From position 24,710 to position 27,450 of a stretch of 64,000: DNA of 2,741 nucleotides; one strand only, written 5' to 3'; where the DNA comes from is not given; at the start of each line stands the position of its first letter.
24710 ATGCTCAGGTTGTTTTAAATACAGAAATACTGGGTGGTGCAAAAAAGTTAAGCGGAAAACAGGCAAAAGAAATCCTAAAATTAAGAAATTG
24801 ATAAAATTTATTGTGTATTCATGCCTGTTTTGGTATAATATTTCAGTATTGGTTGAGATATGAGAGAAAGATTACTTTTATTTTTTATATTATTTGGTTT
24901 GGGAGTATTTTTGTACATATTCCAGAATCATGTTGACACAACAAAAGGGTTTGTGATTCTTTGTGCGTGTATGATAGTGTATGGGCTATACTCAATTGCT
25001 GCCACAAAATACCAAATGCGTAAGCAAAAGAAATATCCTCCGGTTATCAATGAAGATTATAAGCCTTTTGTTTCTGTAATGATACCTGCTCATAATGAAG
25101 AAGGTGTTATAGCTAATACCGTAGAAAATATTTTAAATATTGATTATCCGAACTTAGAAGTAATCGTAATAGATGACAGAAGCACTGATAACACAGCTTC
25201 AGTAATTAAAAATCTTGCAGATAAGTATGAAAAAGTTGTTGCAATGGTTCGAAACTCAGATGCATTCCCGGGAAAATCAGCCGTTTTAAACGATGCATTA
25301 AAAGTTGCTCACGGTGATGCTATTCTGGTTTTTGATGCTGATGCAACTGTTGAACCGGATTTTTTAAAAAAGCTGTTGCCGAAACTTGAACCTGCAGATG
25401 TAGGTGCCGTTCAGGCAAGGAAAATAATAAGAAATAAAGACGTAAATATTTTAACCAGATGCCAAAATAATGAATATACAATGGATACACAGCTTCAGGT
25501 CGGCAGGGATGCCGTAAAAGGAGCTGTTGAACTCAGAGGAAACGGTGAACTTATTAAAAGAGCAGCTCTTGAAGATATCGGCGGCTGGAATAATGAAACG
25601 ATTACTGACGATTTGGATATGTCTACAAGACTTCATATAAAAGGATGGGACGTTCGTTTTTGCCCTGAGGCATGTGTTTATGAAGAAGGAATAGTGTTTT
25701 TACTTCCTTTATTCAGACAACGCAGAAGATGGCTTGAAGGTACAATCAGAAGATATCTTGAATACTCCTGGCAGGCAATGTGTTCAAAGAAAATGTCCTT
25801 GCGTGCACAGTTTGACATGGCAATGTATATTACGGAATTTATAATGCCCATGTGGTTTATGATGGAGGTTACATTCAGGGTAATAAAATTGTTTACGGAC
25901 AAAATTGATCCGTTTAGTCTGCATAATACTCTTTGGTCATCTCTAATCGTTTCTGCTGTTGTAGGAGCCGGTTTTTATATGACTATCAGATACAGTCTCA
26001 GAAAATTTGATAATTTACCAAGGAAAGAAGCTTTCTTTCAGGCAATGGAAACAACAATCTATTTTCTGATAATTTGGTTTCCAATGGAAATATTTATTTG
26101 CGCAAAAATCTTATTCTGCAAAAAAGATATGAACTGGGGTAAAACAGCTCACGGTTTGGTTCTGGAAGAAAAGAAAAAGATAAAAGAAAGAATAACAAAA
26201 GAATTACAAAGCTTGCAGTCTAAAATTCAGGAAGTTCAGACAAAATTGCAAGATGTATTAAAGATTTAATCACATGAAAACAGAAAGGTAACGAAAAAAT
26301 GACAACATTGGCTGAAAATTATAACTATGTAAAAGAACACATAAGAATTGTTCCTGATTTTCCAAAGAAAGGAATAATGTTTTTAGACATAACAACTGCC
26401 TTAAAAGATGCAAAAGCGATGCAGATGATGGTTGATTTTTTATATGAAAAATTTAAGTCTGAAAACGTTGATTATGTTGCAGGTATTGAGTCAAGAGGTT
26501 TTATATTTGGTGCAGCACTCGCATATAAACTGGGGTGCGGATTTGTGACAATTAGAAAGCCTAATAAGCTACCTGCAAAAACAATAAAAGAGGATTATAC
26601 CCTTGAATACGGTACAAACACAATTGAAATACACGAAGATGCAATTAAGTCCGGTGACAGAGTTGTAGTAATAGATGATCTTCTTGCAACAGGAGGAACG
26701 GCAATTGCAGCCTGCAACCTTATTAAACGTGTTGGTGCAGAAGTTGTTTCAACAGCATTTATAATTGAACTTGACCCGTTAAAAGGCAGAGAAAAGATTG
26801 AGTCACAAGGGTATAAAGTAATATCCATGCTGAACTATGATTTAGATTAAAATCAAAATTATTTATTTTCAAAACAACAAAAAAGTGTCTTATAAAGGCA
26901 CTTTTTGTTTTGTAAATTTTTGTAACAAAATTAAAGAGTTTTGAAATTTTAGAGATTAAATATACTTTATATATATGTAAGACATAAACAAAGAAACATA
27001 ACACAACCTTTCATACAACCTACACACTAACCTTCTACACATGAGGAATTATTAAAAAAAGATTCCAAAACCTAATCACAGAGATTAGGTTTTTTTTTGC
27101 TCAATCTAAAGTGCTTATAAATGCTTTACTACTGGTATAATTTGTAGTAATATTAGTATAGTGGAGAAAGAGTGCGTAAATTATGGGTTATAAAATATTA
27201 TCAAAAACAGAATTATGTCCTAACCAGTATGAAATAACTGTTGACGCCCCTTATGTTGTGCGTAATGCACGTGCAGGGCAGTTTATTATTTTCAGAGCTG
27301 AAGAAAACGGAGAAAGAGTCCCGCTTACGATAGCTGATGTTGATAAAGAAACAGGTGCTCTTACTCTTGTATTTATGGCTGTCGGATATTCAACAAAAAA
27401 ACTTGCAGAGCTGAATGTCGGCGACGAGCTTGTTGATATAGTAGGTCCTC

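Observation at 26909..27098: Stand-alone promoter-to-terminator unit with no ORF: candidate CA-rich small RNA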

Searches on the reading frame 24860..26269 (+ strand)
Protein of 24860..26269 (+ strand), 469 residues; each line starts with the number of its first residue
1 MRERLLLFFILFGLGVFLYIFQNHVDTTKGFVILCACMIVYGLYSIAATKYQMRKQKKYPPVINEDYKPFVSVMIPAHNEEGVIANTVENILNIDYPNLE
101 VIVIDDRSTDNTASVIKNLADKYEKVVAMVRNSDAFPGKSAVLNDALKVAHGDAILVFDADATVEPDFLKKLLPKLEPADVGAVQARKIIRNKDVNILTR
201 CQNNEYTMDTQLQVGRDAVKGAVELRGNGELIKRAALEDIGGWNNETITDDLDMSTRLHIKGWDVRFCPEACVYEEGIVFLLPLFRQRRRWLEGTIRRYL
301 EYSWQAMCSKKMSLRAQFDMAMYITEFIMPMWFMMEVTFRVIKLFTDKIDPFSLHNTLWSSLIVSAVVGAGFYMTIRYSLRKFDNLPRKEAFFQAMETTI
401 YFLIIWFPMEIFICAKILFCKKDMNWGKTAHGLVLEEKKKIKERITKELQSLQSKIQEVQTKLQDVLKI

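Call 9: search_protein_families(library=pfam, proteins=[window:24860-26269:+])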
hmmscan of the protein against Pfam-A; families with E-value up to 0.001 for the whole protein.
window:24860-26269:+ (469 aa): 7 families
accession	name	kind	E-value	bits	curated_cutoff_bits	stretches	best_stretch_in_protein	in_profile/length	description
PF13641.12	Glyco_tranf_2_3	-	1.7e-39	136.7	27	1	71-293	3-229/230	Glycosyltransferase like family 2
PF00535.33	Glycos_transf_2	-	2.7e-31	109.2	23.3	1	72-206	1-133/168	Glycosyl transferase family 2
PF13632.12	Glyco_trans_2_3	-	3.5e-25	89.4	27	1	155-335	2-188/198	Glycosyl transferase family group 2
PF10111.15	Glyco_tranf_2_2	-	6.1e-14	52.6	27.3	1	72-293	1-233/276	Glycosyltransferase like family 2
PF13506.12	Glyco_transf_21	-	8.9e-12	45.2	21.7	1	132-291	11-172/174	Glycosyl transferase family 21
PF13704.12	Glyco_tranf_2_4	-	0.0005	20.9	27.5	1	78-161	1-81/98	Glycosyl transferase family 2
PF03552.20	Cellulose_synt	-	0.00088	18.4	24.7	0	242-394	416-573/722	Cellulose synthase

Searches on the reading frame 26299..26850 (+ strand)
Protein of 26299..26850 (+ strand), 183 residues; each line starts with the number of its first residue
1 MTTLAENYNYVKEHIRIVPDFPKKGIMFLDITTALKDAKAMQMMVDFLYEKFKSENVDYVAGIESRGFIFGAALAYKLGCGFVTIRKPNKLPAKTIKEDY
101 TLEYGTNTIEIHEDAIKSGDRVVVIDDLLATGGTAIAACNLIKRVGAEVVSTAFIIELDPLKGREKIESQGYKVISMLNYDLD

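Call 8: find_encoding_contigs(protein=window:26299-26850:+, flank=3000, max_places=10)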
Protein window:26299-26850:+ (183 aa): 13 contigs read that carry it; 3 places shown.
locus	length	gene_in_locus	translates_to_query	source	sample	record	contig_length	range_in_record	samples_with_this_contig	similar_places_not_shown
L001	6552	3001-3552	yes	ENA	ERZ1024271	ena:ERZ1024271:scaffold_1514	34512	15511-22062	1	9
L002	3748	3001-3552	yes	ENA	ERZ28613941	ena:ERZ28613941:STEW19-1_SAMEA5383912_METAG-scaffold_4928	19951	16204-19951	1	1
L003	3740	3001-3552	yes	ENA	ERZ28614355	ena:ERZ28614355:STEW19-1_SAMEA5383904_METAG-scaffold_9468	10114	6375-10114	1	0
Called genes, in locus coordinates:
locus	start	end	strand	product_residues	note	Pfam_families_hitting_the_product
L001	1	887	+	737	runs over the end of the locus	PF03968:LptD_N (faint)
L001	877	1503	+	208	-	PF00596:Aldolase_II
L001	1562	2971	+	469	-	PF13506:Glyco_transf_21, PF00535:Glycos_transf_2, PF10111:Glyco_tranf_2_2, PF13641:Glyco_tranf_2_3, PF13632:Glyco_trans_2_3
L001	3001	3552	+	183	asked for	PF00156:Pribosyltran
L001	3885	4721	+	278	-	PF00175:NAD_binding_1 (weak), PF10418:DHODB_Fe-S_bind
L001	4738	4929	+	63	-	-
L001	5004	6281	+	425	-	PF00709:Adenylsucc_synt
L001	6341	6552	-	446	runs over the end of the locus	PF13727:CoA_binding_3, PF17836:PglD_N (weak), PF02397:Bac_transf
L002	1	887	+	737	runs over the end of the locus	PF03968:LptD_N (faint)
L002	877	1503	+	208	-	PF00596:Aldolase_II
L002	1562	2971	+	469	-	PF13506:Glyco_transf_21, PF00535:Glycos_transf_2, PF10111:Glyco_tranf_2_2, PF13641:Glyco_tranf_2_3, PF13632:Glyco_trans_2_3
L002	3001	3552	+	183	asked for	PF00156:Pribosyltran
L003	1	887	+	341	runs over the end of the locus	-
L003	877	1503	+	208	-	PF00596:Aldolase_II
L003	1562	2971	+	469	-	PF13506:Glyco_transf_21, PF00535:Glycos_transf_2, PF10111:Glyco_tranf_2_2, PF13641:Glyco_tranf_2_3, PF13632:Glyco_trans_2_3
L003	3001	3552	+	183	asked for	PF00156:Pribosyltran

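Call 9: search_protein_families(library=pfam, proteins=[window:26299-26850:+])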
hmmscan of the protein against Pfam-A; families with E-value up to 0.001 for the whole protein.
window:26299-26850:+ (183 aa): 2 families
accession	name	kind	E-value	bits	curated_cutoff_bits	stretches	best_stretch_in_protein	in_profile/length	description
PF00156.33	Pribosyltran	-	4.2e-19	68.8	26.3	1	34-175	4-141/158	Phosphoribosyl transferase domain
PF14681.12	UPRTase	-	0.00049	20.1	27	1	116-155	118-156/206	Uracil phosphoribosyltransferase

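Call 10: find_related_loci(query=window:26299-26850:+, collection=genome_contigs, flank=4000)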
Query window:26299-26850:+ (183 aa) in genome_contigs; peptide patterns used: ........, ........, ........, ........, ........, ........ (x = any residue, [..] = any of these).
354 stretches matched a pattern; 292 encode a relative of the query (tblastn E <= 1e-3); the best 80 are kept; 80 distinct loci.
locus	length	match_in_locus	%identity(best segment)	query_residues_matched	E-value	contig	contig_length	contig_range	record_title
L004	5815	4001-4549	95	1-183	1e-116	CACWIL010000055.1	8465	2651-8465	uncultured bacterium isolate RUG10609 genome assembly, contig: RUG10609_asm_55, whole genome shotgun sequence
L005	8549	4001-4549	93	1-183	1e-113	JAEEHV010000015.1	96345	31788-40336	MAG: Candidatus Gastranaerophilales bacterium isolate Tb.RUG.130 k141_1548988_flag=1_multi=16.0000_len=96345, whole geno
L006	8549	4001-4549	91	1-183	3e-113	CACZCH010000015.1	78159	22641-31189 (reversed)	uncultured bacterium isolate RUG12494 genome assembly, contig: RUG12494_asm_15, whole genome shotgun sequence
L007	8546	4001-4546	91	2-183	1e-111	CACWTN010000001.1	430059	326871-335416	uncultured bacterium isolate RUG10899 genome assembly, contig: RUG10899_asm_1, whole genome shotgun sequence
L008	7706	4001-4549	87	1-183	5e-109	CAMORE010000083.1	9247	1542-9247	MAG: uncultured Acinetobacter sp. isolate SRR873605_bin.28_metaWRAP_v1.3_MAG genome assembly, contig: NODE_20044_length_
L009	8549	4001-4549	86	1-183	1e-108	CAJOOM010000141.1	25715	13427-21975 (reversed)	Candidatus Gastranaerophilales bacterium isolate Rumen_Coassembly_mag_1497 genome assembly, contig: k87_27040662, whole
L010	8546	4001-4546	88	2-183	1e-108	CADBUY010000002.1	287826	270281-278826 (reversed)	uncultured bacterium isolate RUG14326 genome assembly, contig: RUG14326_asm_2, whole genome shotgun sequence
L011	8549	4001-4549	85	1-183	2e-108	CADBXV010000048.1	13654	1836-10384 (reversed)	uncultured bacterium isolate RUG14399 genome assembly, contig: RUG14399_asm_48, whole genome shotgun sequence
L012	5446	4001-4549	86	1-183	1e-107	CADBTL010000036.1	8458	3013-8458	uncultured bacterium isolate RUG14285 genome assembly, contig: RUG14285_asm_36, whole genome shotgun sequence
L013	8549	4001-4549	84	1-183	7e-104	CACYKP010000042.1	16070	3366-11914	uncultured bacterium isolate RUG12035 genome assembly, contig: RUG12035_asm_42, whole genome shotgun sequence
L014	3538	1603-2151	78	1-183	1e-102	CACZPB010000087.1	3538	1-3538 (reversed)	uncultured bacterium isolate RUG12822 genome assembly, contig: RUG12822_asm_87, whole genome shotgun sequence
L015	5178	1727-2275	83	1-183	5e-96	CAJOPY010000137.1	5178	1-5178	Candidatus Gastranaerophilales bacterium isolate Rumen_Coassembly_mag_374 genome assembly, contig: k87_16977092, whole g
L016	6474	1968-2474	66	11-180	1e-74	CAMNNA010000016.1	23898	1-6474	MAG: uncultured cyanobacterium isolate SRR1267595_bin.35_metaWRAP_v1.3_MAG genome assembly, contig: NODE.3207_length_238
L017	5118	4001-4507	65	11-180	9e-74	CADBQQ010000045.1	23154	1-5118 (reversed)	uncultured bacterium isolate RUG14214 genome assembly, contig: RUG14214_asm_45, whole genome shotgun sequence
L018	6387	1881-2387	65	11-180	4e-73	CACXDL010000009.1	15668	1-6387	uncultured bacterium isolate RUG11158 genome assembly, contig: RUG11158_asm_9, whole genome shotgun sequence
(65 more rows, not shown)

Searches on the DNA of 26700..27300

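Call 4: search_rna_families(source=window, start=26700, end=27300, threshold=evalue, max_evalue=10, show_alignments=3)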
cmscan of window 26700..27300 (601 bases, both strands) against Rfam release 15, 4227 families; matches with E-value up to 10: 10.
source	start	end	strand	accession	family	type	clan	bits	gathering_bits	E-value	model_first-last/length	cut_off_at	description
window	26864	26917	+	RF04197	mir-9457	Gene; miRNA;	-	26.6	90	0.0053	1-68/68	no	mir-9457 microRNA precursor family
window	26823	26909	+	RF04184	BTnc060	Gene; sRNA;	-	22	228.9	0.41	1-213/213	no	Bacteroides sRNA BTnc060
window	26868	26915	-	RF04197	mir-9457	Gene; miRNA;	-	21.5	90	0.13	1-68/68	no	mir-9457 microRNA precursor family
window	26863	26924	+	RF01858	RsaF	Gene; sRNA;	-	20.6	60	0.2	1-119/119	no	RNA Staph. aureus F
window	26837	26909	+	RF00125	IS128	Gene; sRNA;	-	20.5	80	0.073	125-198/209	no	IS128 RNA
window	26853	26904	+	RF02844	RefA9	Gene; antisense;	-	16.9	49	7.1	1-64/64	no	Enterococcus sRNA A9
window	26826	26906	+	RF00082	SraG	Gene; sRNA;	-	16.3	50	3.2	1-177/177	no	SraG RNA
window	26876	26916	-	RF00125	IS128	Gene; sRNA;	-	16.2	80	0.84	157-198/209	no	IS128 RNA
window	26851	26912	+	RF02059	STnc50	Gene; sRNA;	-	15.7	55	10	1-84/84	no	Salmonella enterica sRNA STnc40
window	26876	26943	-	RF01859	Phe_leader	Cis-reg; leader;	-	15.4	55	9.4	1-125/125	no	Phenylalanine leader peptide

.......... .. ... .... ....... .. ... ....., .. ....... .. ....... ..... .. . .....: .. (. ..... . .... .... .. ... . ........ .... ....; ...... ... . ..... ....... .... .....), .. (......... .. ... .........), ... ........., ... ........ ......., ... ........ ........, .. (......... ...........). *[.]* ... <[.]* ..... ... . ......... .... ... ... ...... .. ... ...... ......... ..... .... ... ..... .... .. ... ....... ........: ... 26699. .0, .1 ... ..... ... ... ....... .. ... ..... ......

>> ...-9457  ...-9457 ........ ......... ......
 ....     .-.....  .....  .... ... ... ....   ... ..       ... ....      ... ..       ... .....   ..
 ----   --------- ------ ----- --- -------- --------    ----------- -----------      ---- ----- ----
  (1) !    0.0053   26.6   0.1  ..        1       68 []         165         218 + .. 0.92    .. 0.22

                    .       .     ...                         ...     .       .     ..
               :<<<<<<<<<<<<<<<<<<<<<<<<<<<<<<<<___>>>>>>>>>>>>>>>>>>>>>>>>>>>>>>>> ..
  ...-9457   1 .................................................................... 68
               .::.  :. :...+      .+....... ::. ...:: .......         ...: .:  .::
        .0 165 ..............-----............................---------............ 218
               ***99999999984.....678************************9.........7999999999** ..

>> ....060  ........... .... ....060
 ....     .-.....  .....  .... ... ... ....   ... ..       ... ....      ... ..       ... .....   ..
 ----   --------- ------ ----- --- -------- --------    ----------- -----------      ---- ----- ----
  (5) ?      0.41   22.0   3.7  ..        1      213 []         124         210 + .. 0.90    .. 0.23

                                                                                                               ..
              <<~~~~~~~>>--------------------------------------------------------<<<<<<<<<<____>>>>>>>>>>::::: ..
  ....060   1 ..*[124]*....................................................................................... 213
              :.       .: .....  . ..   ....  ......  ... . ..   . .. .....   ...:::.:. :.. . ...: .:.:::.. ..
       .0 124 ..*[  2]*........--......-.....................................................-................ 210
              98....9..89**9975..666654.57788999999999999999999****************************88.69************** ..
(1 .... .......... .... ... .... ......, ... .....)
